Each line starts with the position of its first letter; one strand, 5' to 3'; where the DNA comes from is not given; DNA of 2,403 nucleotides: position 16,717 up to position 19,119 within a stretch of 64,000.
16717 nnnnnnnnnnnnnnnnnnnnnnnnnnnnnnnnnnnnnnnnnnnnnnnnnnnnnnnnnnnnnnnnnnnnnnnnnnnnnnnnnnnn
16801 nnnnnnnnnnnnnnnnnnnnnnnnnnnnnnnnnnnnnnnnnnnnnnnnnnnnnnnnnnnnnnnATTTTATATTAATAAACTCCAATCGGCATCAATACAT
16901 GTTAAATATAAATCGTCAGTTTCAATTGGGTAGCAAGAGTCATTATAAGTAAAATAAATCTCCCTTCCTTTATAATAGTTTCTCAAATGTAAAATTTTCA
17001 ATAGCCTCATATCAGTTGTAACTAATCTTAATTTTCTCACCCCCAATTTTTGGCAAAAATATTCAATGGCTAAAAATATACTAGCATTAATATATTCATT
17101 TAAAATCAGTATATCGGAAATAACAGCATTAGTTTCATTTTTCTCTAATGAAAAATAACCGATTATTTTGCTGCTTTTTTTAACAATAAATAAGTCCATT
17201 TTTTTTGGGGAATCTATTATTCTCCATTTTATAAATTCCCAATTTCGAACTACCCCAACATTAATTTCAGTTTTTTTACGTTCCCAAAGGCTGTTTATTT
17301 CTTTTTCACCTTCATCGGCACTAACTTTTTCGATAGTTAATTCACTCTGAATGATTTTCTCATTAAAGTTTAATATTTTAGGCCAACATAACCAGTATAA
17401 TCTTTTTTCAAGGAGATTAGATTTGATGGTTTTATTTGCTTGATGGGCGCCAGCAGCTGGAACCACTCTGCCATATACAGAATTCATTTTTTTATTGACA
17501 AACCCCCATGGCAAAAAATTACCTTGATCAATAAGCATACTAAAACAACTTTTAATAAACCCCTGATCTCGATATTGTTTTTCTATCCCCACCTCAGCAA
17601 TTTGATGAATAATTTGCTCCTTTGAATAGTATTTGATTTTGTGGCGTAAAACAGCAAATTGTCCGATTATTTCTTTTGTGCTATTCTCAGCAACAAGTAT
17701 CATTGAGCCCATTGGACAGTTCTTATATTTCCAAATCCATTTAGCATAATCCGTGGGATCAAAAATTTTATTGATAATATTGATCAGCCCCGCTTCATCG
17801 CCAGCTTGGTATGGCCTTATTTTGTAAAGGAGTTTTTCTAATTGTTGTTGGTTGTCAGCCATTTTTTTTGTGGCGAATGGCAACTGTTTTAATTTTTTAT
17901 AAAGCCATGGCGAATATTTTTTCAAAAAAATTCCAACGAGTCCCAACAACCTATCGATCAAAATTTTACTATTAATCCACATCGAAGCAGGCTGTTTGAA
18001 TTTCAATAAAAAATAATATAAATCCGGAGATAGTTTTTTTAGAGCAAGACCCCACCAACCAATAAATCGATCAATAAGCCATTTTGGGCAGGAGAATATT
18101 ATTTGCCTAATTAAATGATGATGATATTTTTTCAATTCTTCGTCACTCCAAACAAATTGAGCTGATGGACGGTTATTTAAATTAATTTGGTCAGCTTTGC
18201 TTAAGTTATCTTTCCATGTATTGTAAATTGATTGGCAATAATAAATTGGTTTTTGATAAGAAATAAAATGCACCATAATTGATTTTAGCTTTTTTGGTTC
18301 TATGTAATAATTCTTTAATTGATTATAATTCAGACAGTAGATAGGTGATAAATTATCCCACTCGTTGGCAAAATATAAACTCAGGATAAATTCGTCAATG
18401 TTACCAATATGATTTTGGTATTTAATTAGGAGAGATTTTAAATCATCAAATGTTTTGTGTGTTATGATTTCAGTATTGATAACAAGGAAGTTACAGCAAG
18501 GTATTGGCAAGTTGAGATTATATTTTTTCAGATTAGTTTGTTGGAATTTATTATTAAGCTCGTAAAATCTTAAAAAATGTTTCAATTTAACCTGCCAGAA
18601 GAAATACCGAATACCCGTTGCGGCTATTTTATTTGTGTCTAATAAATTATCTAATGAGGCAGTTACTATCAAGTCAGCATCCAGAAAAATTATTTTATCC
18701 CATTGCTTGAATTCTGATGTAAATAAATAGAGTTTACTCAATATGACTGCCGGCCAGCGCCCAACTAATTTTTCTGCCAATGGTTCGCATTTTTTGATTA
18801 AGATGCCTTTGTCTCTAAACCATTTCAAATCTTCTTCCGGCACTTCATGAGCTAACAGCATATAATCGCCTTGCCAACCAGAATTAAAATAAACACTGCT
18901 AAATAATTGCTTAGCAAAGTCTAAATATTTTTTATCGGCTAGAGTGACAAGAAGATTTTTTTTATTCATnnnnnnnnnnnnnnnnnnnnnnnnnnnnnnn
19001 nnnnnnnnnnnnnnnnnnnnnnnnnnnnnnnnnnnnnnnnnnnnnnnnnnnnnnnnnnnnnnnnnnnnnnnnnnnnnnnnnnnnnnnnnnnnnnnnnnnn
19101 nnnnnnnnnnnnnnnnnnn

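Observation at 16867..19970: Tandem GT8-like paralogs with an identical 303-bp 5' segment; one fused to a GNAT-like domain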

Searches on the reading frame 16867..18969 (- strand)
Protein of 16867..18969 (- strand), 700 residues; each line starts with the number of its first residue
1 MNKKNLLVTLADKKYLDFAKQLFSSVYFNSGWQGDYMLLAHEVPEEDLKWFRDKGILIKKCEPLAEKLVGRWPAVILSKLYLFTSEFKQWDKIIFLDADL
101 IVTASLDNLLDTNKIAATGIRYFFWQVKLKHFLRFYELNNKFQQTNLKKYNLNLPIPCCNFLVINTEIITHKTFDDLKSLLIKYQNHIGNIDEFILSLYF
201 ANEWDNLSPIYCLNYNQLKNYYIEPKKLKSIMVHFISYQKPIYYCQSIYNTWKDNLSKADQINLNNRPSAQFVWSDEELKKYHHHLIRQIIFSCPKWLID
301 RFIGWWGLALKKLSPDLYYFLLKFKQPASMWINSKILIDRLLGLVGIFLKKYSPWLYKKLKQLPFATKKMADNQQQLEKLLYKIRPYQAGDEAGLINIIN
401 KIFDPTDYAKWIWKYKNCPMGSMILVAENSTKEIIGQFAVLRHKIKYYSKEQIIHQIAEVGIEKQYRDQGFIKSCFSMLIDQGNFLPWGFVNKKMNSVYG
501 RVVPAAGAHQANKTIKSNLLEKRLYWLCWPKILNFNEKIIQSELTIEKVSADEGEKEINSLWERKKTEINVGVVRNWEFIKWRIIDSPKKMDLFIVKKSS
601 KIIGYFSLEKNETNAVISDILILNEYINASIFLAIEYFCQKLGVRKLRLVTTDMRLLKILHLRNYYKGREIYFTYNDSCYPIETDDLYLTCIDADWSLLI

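Call 5: search_protein_families(library=pfam, proteins=[window:16867-18969:-], max_evalue=0.01)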
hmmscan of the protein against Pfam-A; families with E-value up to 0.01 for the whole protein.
window:16867-18969:- (700 aa): 2 families
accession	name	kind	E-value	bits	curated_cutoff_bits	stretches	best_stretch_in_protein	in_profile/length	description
PF01501.26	Glyco_transf_8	-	1.9e-08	34.6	24.3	1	9-241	4-248/253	Glycosyl transferase family 8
PF13527.13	Acetyltransf_9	-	0.0007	20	25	1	383-477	1-95/127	Acetyltransferase (GNAT) domain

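Call 6: search_protein_families(library=ncbifam, proteins=[window:16867-18969:-], max_evalue=0.01)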
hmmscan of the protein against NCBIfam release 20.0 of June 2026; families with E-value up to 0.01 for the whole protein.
window:16867-18969:- (700 aa): 0 families

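Call 7: find_homologous_proteins(query=window:16867-18969:-)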
Query window:16867-18969:- (700 aa): 23 proteins with E <= 0.001 among 8000 candidates.
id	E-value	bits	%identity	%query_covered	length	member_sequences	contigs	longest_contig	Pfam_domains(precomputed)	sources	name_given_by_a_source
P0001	0.0e+0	1612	100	100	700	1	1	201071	PF01501.27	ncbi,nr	ncbi:MAG: glycosyltransferase [Patescibacteria group bacterium]|nr:glycosyltransferase [Patescibacte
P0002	4.2e-245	833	56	99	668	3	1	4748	PF01501.27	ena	-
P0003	4.6e-213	728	51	93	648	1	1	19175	PF01501.27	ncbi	ncbi:MAG: glycosyltransferase, partial [Candidatus Buchananbacteria bacterium]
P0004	9.4e-169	581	43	99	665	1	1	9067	PF01501.27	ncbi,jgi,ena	ncbi:MAG: glycosyltransferase [Patescibacteria group bacterium]|jgi:lipopolysaccharide biosynthesis 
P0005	1.6e-162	560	41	98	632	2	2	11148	PF01501.27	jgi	-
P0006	4.5e-108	381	39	46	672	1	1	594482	PF01501.27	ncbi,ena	-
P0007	1.3e-83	300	39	46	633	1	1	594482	PF01501.27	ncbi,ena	-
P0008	6.0e-60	221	42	45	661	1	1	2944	PF01501.27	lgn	-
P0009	3.1e-57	212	38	52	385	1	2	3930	PF01501.27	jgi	jgi:lipopolysaccharide biosynthesis glycosyltransferase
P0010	1.8e-56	210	41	48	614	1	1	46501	PF01501.27,PF10364.15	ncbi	-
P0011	3.5e-56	209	38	51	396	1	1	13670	PF01501.27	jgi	jgi:lipopolysaccharide biosynthesis glycosyltransferase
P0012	5.4e-56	208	40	47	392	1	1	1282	PF01501.27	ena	-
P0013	1.9e-51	193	41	40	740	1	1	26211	PF01501.27,PF00534.27,PF13692.13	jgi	jgi:glycosyltransferase involved in cell wall biosynthesis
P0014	1.8e-50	190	38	51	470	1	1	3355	PF01501.27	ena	-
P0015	1.8e-44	170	39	46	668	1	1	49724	PF01501.27,PF20508.4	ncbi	-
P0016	4.2e-43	166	37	46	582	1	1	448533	PF01501.27,PF05050.20,PF02475.24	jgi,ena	-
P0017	3.7e-42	163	37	41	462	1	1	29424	PF01501.27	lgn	-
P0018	4.3e-42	162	38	38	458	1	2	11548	PF01501.27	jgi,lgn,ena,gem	-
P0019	4.3e-39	153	36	36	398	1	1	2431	PF01501.27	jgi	jgi:hypothetical protein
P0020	1.0e-38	151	33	44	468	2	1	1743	PF01501.27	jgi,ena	-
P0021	1.6e-37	147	35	38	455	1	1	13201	PF01501.27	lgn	-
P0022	3.3e-33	133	45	24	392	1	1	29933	PF01501.27,PF08795.17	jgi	jgi:hypothetical protein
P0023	3.7e-31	126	34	38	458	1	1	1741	PF01501.27,PF13578.13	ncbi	-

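Call 11: find_encoding_contigs(protein=P0004, flank=10000, max_places=3)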
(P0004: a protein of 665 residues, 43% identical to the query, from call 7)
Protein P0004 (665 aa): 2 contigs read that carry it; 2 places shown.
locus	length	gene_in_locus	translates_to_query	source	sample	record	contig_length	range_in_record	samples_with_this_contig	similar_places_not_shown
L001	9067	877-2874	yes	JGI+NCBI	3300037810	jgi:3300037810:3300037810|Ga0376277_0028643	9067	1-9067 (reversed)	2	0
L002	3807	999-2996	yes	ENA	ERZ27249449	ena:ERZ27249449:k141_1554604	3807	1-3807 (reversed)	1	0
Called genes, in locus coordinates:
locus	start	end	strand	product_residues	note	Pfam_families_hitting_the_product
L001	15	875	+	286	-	PF01501:Glyco_transf_8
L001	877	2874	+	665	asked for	PF01501:Glyco_transf_8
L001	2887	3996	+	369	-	PF00535:Glycos_transf_2, PF10111:Glyco_tranf_2_2, PF13641:Glyco_tranf_2_3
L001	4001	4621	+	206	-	-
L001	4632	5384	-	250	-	PF00005:ABC_tran, PF13304:AAA_21 (faint)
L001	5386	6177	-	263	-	PF01061:ABC2_membrane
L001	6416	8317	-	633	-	-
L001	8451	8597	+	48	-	-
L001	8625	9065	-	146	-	?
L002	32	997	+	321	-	PF01501:Glyco_transf_8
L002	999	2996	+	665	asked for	PF01501:Glyco_transf_8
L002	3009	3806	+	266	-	?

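Call 12: find_encoding_contigs(protein=P0003, flank=10000, max_places=3)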
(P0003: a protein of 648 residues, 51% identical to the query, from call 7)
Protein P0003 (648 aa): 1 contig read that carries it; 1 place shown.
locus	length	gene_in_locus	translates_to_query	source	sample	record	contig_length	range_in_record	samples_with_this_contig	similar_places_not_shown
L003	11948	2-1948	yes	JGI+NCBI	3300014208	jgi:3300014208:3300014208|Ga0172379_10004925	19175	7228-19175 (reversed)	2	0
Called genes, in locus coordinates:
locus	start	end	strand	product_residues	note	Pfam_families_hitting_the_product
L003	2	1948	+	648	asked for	PF01501:Glyco_transf_8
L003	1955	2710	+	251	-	PF08241:Methyltransf_11 (weak)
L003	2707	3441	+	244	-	PF00501:AMP-binding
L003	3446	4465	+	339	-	PF00535:Glycos_transf_2, PF13641:Glyco_tranf_2_3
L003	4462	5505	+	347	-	PF00535:Glycos_transf_2, PF10111:Glyco_tranf_2_2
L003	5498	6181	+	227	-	PF01522:Polysacc_deac_1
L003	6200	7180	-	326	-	-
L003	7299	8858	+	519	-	-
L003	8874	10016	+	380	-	PF00535:Glycos_transf_2, PF26629:GT2_TM_C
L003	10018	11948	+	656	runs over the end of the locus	-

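Call 13: find_encoding_contigs(protein=P0005, flank=10000, max_places=3)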
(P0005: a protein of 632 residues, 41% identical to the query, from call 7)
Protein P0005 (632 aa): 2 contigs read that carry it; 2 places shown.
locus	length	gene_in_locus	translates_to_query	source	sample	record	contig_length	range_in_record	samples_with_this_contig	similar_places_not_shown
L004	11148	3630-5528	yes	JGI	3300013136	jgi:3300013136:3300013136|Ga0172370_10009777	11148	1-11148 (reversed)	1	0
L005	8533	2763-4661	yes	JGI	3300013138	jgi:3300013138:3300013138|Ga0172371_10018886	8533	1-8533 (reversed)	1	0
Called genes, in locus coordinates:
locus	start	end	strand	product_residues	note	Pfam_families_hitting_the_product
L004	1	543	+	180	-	?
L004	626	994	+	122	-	PF01648:ACPS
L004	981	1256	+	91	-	PF00550:PP-binding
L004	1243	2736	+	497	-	PF00501:AMP-binding, PF13193:AMP-binding_C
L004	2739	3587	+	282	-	-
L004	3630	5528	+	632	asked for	PF01501:Glyco_transf_8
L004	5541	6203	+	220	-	PF01553:Acyltransferase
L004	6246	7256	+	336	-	PF01501:Glyco_transf_8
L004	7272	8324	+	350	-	PF13641:Glyco_tranf_2_3, PF00535:Glycos_transf_2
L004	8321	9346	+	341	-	PF00535:Glycos_transf_2, PF10111:Glyco_tranf_2_2 (weak)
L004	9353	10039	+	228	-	PF01522:Polysacc_deac_1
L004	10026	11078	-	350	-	PF13528:Glyco_trans_1_3, PF04101:Glyco_tran_28_C (weak)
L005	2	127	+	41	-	?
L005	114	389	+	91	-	PF00550:PP-binding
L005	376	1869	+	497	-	PF00501:AMP-binding, PF13193:AMP-binding_C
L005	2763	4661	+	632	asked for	PF01501:Glyco_transf_8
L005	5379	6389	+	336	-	PF01501:Glyco_transf_8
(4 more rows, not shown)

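Call 15: find_encoding_contigs(protein=P0002, flank=10000, max_places=3)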
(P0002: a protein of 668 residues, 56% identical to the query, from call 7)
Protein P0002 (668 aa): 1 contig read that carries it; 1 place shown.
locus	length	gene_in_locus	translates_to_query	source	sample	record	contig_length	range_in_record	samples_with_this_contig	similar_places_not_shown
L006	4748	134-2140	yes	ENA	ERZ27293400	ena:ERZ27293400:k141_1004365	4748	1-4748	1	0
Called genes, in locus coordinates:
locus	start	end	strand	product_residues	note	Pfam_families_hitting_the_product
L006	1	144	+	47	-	?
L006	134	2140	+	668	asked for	PF01501:Glyco_transf_8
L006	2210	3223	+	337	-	PF00535:Glycos_transf_2, PF13641:Glyco_tranf_2_3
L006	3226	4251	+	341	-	PF00535:Glycos_transf_2, PF10111:Glyco_tranf_2_2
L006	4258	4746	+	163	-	?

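Call 16: find_encoding_contigs(protein=P0006, flank=10000, max_places=2)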
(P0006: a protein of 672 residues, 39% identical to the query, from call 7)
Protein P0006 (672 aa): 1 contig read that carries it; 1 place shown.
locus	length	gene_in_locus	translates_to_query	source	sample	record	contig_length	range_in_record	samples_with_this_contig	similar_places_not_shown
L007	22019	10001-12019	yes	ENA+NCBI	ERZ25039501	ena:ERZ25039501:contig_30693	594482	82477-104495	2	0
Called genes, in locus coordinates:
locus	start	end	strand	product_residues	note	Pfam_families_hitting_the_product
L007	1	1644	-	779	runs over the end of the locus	PF00515:TPR_1 (faint), PF07719:TPR_2 (faint), PF13181:TPR_8 (faint), PF13414:TPR_11 (faint)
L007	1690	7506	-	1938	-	PF07953:Toxin_R_bind_N (faint), PF13385:Laminin_G_3, PF05658:YadA_head (weak)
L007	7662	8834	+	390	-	PF00535:Glycos_transf_2, PF26629:GT2_TM_C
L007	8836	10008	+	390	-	PF00534:Glycos_transf_1, PF13692:Glyco_trans_1_4, PF13524:Glyco_trans_1_2 (faint)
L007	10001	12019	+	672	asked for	PF01501:Glyco_transf_8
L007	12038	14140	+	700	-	PF01501:Glyco_transf_8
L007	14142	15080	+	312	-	-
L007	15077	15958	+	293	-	PF00535:Glycos_transf_2, PF10111:Glyco_tranf_2_2, PF13641:Glyco_tranf_2_3, PF13632:Glyco_trans_2_3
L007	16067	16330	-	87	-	-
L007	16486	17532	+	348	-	PF14907:NTP_transf_5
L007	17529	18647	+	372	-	PF00534:Glycos_transf_1, PF13692:Glyco_trans_1_4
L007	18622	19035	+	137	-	-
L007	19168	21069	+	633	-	PF01501:Glyco_transf_8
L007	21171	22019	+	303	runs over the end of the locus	PF01501:Glyco_transf_8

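Call 67: predict_structure(alignment_id=A5)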
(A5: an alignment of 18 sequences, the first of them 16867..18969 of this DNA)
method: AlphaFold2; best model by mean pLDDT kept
length: 700 residues; sequences in the alignment: 18
mean_pLDDT: 81.3   pTM: 0.51
mean pLDDT of the five models: 81.3, 80.2, 79.9, 79.7, 76.7
residues with pLDDT >= 90: 310; 70-90: 241; 50-70: 93; < 50: 56
segments of 3 or more residues with pLDDT < 50: 238-243, 304-307, 324-335, 363-378, 528-533, 697-700
pLDDT, mean of each block of 10 residues (from residue 1): 86 94 96 96 95 97 76 85 96 94 91 87 67 70 60 81 95 93 78 87 83 78 69 67 63 92 93 82 80 64 54 65 45 46 63 73 43 42 94 92 85 93 95 94 91 88 85 91 75 80 81 83 71 50 85 90 94 94 88 94 95 92 94 93 93 93 90 73 83 62
secondary structure, 60 per line:
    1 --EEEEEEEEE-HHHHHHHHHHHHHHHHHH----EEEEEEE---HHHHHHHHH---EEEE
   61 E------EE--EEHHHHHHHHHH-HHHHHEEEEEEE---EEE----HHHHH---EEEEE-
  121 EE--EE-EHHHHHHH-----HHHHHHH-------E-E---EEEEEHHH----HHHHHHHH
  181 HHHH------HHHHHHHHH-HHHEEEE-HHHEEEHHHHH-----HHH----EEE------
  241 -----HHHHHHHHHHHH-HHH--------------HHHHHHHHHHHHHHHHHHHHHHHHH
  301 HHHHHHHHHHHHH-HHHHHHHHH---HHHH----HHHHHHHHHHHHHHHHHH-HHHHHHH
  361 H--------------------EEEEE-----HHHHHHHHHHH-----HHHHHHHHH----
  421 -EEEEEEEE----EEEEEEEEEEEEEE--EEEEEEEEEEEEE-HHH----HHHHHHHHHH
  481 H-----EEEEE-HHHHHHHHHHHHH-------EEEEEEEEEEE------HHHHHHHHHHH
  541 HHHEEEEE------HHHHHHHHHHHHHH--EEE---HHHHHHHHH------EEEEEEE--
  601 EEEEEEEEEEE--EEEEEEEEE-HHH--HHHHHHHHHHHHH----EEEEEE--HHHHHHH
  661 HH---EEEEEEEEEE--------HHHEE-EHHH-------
elements in order (helices of 4 or more, strands of 3 or more residues): E3-11 H13-30 E35-41 H45-53 E57-61 H74-83 H85-89 E90-96 E100-102 H107-111 E115-119 H129-135 H141-147 E161-165 H173-184 H191-199 E204-207 E212-214 H215-219 E232-234 H246-257 H276-313 H315-323 H327-330 H335-352 H354-361 E382-386 H392-402 H408-416 E422-429 E434-447 E450-462 H471-481 E487-491 H493-505 E513-523 H530-543 E544-548 H555-568 E571-573 H577-585 E592-598 E601-611 E614-622 H629-641 E646-651 H654-662 E666-675

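Call 69: fold_search(model_id=the predicted structure, library=pdb)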
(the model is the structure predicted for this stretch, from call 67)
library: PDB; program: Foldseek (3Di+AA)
matches with E <= 10: 1381; with E <= 0.001: 505
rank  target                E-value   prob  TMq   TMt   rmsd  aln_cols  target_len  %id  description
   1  5npq_A                1.7e-12  1.00  0.33  0.60   6.7       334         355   12  Human N-myristoyltransferase 1 (MNT1) with Myristoyl-CoA analogue X10 bound (released 2018-05-30)
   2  5mu6_B                2.5e-12  1.00  0.33  0.56   7.3       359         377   12  Human N-myristoyltransferase (NMT1) with Myristoyl-CoA and IMP-1088 inhibitor bound (released 2018-02-14)
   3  6fz2_A                5.5e-12  1.00  0.31  0.53   7.7       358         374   12  Human N-myristoyltransferase (NMT1) with Myristoyl-CoA and inhibitor bound (released 2019-03-27)
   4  6f56_A                6.2e-12  1.00  0.31  0.53   7.5       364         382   12  Mutant of Human N-myristoyltransferase with bound myristoyl-CoA (released 2019-03-20)
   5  6skj_A                7.3e-12  1.00  0.32  0.54   7.3       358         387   12  DeltaC2 C-terminal truncation of HsNMT1 in complex with MyrCoA and GNCFSKPR substrates (released 2020-03-18)
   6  2hv2_C                7.7e-12  1.00  0.31  0.52   4.9       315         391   12  Crystal Structure of Conserved Protein of Unknown Function from Enterococcus faecalis V583 at 2.4 A Resolution, Probab (released 2006-08-29)
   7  7owq_B                8.2e-12  1.00  0.31  0.52   7.8       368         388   12  HsNMT1 in complex with both MyrCoA and peptide N-Methylated-GNCFSKPR (released 2022-12-21)
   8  6fz2_B                8.7e-12  1.00  0.31  0.53   7.7       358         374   11  Human N-myristoyltransferase (NMT1) with Myristoyl-CoA and inhibitor bound (released 2019-03-27)
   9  5uut_A                9.2e-12  1.00  0.33  0.58   6.8       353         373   12  N-myristoyltransferase 1 (NMT) bound to myristoyl-CoA (released 2018-01-17)
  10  6sk3_B                9.2e-12  1.00  0.33  0.55   7.0       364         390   12  C-terminal HsNMT1 deltaC3 truncation in complex with both MyrCoA and GNCFSKPR substrates (released 2020-03-18)
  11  6sk3_A                9.2e-12  1.00  0.32  0.55   6.6       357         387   12  C-terminal HsNMT1 deltaC3 truncation in complex with both MyrCoA and GNCFSKPR substrates (released 2020-03-18)
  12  7rk3_A                1.1e-11  1.00  0.31  0.57   7.8       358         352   12  Crystal structure of human N-myristoyltransferase 1 fragment (residues 109-496) bound to diacylated human Arf6 octapep (released 2022-07-27)
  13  2hv2_D                1.2e-11  1.00  0.30  0.52   4.7       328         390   12  Crystal Structure of Conserved Protein of Unknown Function from Enterococcus faecalis V583 at 2.4 A Resolution, Probab (released 2006-08-29)
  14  4cax                  1.2e-11  1.00  0.31  0.52   8.0       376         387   10  Crystal structure of Aspergillus fumigatus N-myristoyl transferase in complex with myristoyl CoA and a pyrazole sulphona (released 2014-09-17)
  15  6sk8_A                1.3e-11  1.00  0.33  0.54   7.4       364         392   12  DeltaC3 C-terminal truncation of HsNMT1 in complex with MyrCoA and GDCFSKPR substrates (released 2020-03-18)
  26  5gvv_F                2.5e-11  1.00  0.27  0.46   6.9       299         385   17  Crystal structure of the glycosyltransferase GlyE in Streptococcus pneumoniae TIGR4 (released 2017-03-01)
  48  6u4b                  5.3e-11  1.00  0.28  0.33   6.7       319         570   15  WbbM bifunctional glycosytransferase apo structure (released 2020-01-22)
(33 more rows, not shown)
